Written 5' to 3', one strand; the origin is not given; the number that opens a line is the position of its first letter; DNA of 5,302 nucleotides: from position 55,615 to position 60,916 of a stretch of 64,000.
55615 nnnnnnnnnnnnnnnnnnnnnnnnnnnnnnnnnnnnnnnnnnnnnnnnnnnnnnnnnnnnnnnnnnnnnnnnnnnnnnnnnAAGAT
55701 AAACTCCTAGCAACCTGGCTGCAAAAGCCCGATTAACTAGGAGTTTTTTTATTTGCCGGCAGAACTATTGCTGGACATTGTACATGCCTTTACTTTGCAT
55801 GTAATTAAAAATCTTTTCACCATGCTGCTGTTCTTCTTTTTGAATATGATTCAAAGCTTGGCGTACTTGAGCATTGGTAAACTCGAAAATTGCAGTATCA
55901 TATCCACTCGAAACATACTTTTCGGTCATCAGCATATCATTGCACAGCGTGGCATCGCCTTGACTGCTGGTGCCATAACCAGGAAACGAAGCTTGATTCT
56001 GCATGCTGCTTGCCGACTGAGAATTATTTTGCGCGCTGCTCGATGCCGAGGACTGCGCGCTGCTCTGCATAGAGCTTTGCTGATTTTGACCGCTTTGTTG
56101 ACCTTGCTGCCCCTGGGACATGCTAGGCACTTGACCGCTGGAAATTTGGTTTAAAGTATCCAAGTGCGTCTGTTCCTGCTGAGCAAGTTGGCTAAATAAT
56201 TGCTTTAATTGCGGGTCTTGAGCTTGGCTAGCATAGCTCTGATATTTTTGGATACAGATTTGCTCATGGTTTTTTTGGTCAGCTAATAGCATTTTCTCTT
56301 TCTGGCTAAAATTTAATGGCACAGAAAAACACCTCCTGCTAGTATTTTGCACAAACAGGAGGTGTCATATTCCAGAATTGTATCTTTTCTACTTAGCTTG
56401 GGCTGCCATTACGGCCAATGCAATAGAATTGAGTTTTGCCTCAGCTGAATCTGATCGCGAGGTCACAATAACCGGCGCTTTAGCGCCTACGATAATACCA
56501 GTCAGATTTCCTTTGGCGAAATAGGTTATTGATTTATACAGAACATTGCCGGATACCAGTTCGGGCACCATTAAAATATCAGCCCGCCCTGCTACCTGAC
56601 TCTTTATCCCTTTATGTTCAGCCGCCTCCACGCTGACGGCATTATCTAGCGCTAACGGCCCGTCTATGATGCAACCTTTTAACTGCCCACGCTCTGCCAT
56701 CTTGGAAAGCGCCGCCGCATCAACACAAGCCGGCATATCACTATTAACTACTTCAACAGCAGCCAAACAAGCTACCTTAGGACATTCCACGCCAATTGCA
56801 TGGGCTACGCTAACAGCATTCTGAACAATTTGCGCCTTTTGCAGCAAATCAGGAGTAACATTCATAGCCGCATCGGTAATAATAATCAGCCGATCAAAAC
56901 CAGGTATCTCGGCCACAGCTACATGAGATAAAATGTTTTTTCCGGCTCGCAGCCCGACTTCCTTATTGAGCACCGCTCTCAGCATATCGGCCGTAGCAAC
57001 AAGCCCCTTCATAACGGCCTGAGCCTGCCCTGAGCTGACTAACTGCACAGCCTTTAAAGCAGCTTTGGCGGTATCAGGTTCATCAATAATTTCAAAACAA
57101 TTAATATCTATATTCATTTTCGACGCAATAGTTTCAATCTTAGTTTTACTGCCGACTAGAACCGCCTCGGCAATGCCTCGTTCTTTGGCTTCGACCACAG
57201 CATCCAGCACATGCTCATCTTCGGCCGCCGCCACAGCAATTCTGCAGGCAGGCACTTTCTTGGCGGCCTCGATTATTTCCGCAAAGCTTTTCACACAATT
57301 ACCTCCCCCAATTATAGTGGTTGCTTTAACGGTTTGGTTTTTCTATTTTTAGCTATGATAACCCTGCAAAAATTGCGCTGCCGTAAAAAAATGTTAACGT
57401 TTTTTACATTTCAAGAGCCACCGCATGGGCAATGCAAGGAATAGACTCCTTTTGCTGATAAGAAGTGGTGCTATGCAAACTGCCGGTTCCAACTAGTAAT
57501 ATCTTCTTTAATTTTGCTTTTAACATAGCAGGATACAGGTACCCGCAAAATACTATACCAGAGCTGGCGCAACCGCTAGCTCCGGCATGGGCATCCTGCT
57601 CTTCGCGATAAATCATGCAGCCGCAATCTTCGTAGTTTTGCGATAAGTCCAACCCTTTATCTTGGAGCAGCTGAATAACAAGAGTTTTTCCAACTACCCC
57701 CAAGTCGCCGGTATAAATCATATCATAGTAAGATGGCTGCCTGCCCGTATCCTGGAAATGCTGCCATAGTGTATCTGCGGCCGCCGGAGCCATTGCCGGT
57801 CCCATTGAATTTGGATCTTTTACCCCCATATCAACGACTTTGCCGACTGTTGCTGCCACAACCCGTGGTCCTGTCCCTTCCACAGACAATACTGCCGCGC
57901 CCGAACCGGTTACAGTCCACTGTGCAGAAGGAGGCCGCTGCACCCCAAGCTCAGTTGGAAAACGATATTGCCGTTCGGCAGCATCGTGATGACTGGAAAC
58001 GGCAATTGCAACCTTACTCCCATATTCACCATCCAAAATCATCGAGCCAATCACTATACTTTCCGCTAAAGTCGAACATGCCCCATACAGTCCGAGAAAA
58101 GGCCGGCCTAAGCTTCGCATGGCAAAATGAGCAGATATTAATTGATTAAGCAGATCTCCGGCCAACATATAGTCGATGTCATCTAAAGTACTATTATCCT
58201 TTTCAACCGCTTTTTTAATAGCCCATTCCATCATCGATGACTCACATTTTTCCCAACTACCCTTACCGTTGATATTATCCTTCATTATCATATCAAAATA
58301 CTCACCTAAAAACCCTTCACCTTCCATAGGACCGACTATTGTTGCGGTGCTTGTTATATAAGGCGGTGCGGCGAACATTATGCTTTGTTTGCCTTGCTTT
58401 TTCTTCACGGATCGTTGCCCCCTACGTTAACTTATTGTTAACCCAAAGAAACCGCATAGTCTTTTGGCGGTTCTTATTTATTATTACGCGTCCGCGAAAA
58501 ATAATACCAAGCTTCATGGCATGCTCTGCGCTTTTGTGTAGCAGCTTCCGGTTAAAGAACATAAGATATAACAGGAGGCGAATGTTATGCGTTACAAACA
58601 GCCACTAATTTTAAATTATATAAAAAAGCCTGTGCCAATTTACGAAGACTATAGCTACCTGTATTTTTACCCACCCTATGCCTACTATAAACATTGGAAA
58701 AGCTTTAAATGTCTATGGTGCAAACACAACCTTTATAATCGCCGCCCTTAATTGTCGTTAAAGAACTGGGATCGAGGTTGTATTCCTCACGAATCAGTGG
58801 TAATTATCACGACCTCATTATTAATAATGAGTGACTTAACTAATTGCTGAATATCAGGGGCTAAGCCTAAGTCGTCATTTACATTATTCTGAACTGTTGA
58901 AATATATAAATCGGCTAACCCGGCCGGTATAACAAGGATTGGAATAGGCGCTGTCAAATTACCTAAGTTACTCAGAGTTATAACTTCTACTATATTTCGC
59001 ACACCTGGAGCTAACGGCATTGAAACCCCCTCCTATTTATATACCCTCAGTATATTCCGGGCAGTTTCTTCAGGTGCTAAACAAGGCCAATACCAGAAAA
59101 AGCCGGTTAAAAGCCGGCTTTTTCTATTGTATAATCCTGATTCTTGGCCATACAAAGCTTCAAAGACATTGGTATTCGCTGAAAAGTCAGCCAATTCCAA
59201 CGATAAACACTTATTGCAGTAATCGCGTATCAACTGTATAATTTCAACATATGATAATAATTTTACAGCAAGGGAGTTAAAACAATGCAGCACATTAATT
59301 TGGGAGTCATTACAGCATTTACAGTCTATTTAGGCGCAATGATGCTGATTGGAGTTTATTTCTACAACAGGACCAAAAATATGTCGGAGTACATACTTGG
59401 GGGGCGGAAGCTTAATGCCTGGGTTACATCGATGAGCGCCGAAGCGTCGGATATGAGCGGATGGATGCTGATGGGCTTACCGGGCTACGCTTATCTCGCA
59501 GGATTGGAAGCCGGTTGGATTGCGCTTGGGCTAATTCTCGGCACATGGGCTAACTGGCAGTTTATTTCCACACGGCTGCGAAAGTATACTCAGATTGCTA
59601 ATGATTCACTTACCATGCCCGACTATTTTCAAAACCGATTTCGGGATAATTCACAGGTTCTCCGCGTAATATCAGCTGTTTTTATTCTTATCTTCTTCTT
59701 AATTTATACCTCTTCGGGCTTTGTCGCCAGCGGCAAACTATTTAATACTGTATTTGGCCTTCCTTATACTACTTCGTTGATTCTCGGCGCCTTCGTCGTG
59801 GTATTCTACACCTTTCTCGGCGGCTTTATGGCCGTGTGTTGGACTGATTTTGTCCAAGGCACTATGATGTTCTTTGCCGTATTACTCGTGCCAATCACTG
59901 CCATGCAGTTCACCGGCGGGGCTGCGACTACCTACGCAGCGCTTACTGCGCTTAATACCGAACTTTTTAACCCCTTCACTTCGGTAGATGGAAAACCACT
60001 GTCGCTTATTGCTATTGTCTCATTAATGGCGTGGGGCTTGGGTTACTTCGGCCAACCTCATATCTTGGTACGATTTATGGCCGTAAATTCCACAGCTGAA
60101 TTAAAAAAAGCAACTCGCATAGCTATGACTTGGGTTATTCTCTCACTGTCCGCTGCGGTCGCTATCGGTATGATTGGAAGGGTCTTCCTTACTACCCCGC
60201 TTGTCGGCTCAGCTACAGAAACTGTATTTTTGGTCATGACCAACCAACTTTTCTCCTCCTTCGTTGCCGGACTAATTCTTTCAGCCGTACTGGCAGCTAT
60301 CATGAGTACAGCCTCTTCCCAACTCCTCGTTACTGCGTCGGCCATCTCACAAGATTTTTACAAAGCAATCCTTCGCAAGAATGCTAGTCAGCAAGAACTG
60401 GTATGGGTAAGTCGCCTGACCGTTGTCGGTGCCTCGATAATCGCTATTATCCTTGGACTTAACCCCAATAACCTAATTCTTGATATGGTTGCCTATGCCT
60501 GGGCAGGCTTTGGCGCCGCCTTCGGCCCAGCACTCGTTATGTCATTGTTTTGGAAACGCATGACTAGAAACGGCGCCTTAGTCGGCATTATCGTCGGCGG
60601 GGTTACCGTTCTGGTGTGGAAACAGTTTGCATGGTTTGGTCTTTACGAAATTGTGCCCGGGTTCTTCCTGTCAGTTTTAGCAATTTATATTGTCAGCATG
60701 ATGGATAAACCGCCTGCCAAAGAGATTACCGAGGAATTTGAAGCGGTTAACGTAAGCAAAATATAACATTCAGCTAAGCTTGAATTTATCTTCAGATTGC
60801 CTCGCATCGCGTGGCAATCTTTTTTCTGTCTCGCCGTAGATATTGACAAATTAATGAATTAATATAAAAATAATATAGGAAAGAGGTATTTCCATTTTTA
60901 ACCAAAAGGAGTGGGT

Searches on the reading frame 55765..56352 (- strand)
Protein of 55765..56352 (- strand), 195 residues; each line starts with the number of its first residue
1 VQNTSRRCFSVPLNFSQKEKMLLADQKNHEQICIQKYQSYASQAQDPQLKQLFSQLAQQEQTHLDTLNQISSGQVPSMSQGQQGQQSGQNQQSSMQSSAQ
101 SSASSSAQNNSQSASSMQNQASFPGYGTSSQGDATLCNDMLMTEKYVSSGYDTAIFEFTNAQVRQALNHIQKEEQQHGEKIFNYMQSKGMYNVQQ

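Call 28: search_protein_families(library=pfam, proteins=[window:55765-56352:-], max_evalue=0.0001)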
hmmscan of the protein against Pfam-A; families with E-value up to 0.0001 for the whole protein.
window:55765-56352:- (195 aa): 5 families
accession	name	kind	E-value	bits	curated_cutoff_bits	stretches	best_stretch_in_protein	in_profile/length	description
PF07875.18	Coat_F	-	4.2e-27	94.6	25.7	1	133-194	2-63/63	Coat F domain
PF09537.16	DUF2383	-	2.7e-07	31.1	30.8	0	138-189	7-58/111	Domain of unknown function (DUF2383)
PF02915.23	Rubrerythrin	-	5.9e-07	30.4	22.8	1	35-72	15-54/137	Rubrerythrin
PF03232.19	COQ7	-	2.8e-05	24.2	23.5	0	34-71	20-56/169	Ubiquinone biosynthesis protein COQ7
PF07870.16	DUF1657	-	6.5e-05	23.2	27.7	0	37-69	15-47/49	Protein of unknown function (DUF1657)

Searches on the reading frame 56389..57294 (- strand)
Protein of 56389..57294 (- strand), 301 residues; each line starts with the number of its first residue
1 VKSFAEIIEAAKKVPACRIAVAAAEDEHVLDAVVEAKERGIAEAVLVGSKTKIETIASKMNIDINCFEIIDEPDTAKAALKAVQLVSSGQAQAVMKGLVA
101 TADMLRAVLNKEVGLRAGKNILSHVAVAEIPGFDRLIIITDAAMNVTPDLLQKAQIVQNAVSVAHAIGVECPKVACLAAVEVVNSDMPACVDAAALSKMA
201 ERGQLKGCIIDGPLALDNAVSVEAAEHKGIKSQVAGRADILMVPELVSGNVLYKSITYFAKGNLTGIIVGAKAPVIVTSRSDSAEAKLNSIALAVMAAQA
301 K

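Call 28: search_protein_families(library=pfam, proteins=[window:56389-57294:-], max_evalue=0.0001)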
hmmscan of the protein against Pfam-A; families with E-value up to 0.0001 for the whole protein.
window:56389-57294:- (301 aa): 1 family
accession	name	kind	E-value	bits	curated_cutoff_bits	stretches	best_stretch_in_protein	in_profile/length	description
PF01515.24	PTA_PTB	-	8.7e-54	183.5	24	2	77-295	103-319/319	Phosphate acetyl/butaryl transferase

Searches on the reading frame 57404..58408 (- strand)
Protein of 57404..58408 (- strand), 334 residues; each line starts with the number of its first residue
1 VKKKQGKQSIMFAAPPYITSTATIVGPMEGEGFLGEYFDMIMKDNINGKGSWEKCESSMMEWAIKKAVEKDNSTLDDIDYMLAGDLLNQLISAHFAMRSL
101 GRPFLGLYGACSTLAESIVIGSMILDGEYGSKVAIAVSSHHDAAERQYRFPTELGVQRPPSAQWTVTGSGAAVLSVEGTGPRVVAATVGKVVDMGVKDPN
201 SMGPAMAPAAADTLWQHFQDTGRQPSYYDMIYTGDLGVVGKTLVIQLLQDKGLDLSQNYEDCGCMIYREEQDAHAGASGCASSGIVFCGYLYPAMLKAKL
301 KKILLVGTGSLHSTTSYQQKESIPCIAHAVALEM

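Call 28: search_protein_families(library=pfam, proteins=[window:57404-58408:-], max_evalue=0.0001)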
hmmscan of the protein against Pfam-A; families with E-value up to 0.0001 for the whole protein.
window:57404-58408:- (334 aa): 1 family
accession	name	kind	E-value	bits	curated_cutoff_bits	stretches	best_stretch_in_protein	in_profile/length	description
PF07451.17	SpoVAD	-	4.5e-148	492.8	22.1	1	6-333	1-329/329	Stage V sporulation protein AD (SpoVAD)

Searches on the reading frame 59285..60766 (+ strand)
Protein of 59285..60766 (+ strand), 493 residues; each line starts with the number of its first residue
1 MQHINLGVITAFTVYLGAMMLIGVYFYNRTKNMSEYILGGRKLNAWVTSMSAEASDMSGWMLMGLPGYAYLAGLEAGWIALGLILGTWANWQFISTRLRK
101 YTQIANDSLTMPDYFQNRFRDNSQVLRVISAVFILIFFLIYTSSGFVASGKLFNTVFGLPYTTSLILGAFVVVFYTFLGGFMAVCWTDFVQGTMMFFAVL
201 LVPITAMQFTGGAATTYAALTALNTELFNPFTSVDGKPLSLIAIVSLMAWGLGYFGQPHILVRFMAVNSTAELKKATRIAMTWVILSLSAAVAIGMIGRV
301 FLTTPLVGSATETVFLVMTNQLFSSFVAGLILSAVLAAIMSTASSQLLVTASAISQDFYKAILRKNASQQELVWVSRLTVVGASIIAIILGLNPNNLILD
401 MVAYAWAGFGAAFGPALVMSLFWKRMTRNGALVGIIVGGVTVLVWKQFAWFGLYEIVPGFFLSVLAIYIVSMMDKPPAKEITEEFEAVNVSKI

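Call 28: search_protein_families(library=pfam, proteins=[window:59285-60766:+], max_evalue=0.0001)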
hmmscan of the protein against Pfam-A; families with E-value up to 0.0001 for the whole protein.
window:59285-60766:+ (493 aa): 1 family
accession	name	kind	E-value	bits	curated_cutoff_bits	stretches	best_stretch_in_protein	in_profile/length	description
PF00474.23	SSF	-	1.6e-101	340.6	22.8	1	36-438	1-406/406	Sodium:solute symporter family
